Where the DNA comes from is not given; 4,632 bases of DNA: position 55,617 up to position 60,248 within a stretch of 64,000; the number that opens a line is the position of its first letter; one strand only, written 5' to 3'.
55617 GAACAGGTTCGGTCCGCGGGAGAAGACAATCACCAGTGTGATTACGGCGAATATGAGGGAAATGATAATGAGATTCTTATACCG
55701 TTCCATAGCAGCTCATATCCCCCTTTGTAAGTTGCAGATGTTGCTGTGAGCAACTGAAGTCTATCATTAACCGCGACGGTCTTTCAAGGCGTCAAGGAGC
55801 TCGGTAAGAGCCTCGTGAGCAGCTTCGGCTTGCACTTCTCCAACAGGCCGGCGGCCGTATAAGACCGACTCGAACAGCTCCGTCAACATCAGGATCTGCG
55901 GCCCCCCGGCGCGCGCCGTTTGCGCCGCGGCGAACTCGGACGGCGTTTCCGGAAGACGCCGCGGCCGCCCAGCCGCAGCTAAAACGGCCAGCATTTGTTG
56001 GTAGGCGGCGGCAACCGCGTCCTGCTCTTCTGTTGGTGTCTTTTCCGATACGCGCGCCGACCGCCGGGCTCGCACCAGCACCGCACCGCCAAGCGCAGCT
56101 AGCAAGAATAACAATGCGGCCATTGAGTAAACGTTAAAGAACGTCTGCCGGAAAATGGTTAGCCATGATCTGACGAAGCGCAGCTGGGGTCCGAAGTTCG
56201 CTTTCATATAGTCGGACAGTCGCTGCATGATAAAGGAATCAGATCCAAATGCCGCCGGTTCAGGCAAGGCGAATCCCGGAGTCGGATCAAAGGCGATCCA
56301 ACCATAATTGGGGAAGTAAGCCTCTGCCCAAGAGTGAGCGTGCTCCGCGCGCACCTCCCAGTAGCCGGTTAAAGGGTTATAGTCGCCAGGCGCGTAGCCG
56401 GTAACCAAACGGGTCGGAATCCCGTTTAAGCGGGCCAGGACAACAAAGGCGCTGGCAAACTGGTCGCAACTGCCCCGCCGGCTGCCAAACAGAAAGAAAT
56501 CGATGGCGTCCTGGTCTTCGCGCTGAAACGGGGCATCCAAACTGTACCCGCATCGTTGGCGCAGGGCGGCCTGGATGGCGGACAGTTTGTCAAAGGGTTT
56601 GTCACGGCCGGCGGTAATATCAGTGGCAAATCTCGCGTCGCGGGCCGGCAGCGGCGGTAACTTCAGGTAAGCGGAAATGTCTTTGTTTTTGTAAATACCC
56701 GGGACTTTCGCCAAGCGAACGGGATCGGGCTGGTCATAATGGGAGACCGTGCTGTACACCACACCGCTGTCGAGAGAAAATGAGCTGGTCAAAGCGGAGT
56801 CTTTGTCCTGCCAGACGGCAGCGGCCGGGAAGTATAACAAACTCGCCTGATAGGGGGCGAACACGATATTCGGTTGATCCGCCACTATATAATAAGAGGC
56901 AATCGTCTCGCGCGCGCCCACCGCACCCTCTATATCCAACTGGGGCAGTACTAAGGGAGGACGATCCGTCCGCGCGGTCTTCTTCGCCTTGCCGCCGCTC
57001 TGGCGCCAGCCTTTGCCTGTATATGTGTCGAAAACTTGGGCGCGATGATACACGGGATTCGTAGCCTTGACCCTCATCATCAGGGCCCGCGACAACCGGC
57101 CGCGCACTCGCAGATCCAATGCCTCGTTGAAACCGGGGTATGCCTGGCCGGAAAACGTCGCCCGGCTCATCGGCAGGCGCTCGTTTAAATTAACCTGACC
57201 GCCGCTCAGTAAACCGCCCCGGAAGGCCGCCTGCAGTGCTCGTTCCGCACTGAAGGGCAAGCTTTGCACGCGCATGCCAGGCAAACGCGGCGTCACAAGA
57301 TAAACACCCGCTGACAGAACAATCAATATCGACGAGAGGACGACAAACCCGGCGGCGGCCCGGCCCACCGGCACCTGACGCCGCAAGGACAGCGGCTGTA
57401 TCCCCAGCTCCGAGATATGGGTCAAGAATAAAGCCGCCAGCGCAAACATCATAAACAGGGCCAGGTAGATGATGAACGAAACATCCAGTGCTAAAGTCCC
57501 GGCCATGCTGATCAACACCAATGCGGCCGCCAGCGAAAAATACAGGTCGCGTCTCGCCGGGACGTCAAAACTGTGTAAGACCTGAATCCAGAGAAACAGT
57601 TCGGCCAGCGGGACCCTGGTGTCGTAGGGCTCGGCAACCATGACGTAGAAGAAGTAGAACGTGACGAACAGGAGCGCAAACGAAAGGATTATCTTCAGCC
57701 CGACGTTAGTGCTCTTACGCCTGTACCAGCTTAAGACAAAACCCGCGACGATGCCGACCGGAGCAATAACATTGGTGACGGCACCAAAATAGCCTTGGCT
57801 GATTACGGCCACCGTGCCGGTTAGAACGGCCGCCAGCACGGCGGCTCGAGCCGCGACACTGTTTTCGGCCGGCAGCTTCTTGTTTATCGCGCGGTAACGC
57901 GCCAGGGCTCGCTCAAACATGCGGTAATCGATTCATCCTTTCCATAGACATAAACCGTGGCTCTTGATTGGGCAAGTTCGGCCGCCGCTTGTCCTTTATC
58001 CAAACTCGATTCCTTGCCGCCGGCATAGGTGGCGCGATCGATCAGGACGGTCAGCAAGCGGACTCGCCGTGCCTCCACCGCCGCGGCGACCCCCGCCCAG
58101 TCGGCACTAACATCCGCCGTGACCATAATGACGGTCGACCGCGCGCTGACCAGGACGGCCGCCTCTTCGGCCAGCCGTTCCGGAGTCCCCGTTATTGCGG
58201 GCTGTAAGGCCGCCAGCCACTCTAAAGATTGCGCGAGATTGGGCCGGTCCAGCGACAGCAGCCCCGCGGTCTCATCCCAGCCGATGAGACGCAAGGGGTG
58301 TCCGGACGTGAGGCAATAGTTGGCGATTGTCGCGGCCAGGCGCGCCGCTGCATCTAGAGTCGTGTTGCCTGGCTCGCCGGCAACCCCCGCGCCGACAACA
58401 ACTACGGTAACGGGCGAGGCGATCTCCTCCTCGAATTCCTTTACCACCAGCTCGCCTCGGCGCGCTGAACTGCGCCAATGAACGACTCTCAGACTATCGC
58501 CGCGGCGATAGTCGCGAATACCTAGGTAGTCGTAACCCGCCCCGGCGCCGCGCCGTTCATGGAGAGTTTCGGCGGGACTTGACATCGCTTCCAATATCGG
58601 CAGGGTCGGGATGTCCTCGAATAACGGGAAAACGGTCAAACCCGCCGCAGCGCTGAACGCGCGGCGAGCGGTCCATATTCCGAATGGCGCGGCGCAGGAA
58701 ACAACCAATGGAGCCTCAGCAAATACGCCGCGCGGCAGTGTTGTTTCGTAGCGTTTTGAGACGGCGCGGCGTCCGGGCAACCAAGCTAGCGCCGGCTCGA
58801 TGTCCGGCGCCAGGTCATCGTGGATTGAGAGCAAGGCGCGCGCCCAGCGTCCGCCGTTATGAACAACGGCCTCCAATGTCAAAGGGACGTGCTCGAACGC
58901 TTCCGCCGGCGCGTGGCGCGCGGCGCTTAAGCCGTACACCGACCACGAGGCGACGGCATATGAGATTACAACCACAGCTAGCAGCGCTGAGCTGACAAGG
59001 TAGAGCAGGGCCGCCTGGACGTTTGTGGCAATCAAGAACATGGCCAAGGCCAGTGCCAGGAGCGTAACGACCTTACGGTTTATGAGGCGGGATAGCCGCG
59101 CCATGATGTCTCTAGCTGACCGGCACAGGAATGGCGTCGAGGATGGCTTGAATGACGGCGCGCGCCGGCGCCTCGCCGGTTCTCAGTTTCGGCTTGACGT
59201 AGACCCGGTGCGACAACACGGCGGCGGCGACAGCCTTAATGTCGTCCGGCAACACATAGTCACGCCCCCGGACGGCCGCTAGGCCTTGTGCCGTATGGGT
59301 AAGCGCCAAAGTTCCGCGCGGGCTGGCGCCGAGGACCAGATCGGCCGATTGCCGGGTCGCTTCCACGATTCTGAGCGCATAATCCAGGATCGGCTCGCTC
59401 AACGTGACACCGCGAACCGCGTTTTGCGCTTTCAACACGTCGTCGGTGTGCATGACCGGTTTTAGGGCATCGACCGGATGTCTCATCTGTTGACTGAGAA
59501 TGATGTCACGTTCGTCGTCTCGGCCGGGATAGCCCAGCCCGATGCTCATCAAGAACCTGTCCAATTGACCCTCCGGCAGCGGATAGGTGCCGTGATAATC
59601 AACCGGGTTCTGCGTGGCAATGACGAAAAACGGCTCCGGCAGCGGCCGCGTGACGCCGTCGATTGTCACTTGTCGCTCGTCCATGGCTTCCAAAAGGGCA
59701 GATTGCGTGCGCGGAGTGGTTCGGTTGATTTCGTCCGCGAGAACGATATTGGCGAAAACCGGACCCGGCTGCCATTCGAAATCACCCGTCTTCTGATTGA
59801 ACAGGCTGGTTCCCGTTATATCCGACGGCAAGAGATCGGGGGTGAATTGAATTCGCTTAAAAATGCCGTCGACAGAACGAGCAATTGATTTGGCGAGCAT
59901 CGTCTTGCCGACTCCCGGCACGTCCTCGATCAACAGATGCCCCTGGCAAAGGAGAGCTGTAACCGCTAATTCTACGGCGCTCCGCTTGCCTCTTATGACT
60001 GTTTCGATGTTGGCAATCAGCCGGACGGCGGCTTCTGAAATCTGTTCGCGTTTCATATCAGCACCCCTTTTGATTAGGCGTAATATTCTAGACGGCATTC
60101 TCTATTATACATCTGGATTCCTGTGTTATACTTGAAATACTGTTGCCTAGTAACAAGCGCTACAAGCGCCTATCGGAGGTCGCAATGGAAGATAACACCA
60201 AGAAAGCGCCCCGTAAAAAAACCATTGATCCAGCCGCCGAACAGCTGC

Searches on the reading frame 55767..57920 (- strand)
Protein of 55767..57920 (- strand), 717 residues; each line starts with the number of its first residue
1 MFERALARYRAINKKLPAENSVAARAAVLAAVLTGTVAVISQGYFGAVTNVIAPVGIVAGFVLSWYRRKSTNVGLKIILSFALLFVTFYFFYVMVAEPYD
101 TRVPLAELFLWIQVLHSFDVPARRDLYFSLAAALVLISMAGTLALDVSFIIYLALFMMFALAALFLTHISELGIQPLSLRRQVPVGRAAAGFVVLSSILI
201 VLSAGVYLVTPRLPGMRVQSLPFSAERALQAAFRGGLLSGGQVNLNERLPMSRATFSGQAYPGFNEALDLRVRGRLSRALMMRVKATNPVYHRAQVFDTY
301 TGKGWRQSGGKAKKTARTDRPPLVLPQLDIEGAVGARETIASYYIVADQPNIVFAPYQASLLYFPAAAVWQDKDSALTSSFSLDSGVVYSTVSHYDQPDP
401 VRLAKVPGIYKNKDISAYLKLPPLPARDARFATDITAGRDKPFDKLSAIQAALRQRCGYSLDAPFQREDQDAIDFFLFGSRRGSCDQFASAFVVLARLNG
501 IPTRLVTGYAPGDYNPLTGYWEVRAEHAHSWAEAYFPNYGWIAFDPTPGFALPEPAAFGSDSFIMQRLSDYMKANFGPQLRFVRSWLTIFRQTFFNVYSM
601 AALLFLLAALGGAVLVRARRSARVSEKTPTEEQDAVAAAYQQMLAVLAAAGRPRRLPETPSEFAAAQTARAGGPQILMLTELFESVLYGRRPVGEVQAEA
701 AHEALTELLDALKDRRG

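Call 35: search_protein_families(library=pfam, proteins=[window:55767-57920:-], max_evalue=0.00001)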
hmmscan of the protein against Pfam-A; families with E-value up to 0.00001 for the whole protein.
window:55767-57920:- (717 aa): 3 families
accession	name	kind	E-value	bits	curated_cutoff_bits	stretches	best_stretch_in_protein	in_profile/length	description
PF01841.26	Transglut_core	-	1.2e-27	96.7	23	1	430-546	2-108/108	Transglutaminase-like superfamily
PF11992.13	TgpA_N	-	1.1e-18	67.7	30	1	28-399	2-332/333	TgpA N-terminal domain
PF13559.11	DUF4129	-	2.1e-11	44.2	24.8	1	639-705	1-68/69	Domain of unknown function (DUF4129)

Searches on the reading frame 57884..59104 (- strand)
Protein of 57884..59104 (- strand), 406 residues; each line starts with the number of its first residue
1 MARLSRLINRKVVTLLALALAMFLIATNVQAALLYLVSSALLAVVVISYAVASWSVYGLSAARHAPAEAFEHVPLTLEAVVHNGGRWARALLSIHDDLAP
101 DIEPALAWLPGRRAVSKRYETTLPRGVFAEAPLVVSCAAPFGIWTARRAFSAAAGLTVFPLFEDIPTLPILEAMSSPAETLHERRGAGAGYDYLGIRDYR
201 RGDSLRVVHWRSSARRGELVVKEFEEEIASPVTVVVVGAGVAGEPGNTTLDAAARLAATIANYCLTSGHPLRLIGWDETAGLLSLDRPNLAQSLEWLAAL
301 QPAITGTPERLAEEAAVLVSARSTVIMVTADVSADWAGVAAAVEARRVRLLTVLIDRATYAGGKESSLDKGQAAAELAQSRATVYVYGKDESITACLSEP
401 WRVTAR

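Call 35: search_protein_families(library=pfam, proteins=[window:57884-59104:-], max_evalue=0.00001)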
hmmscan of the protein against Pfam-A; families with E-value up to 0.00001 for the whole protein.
window:57884-59104:- (406 aa): 1 family
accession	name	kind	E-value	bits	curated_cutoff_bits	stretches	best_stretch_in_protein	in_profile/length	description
PF01882.25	DUF58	-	5e-10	39.4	23.4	1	196-353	2-166/216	Protein of unknown function DUF58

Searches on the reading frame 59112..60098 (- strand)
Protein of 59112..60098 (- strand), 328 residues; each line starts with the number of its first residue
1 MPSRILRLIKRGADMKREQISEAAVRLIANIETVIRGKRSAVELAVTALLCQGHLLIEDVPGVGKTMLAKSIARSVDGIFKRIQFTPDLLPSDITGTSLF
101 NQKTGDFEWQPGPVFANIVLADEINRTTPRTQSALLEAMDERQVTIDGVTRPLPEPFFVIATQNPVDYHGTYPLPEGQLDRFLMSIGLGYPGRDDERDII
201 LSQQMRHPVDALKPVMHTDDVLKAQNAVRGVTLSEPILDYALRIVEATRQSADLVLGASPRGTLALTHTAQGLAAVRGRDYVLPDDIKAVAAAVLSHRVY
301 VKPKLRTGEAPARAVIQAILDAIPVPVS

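Call 35: search_protein_families(library=pfam, proteins=[window:59112-60098:-], max_evalue=0.00001)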
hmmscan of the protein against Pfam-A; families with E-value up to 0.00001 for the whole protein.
window:59112-60098:- (328 aa): 4 families
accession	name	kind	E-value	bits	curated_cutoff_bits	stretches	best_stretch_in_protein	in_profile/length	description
PF07726.17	AAA_3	-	8.5e-65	217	27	1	54-184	1-131/131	ATPase family associated with various cellular activities (AAA)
PF17863.7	AAA_lid_2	-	1.6e-20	73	22.7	1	246-317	1-72/74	AAA lid domain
PF07728.20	AAA_5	-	1.1e-13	51.8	22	1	60-176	7-133/139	AAA domain (dynein-related subfamily)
PF00004.35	AAA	-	3.7e-06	27.8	21.2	0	60-165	6-110/131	ATPase family associated with various cellular activities (AAA)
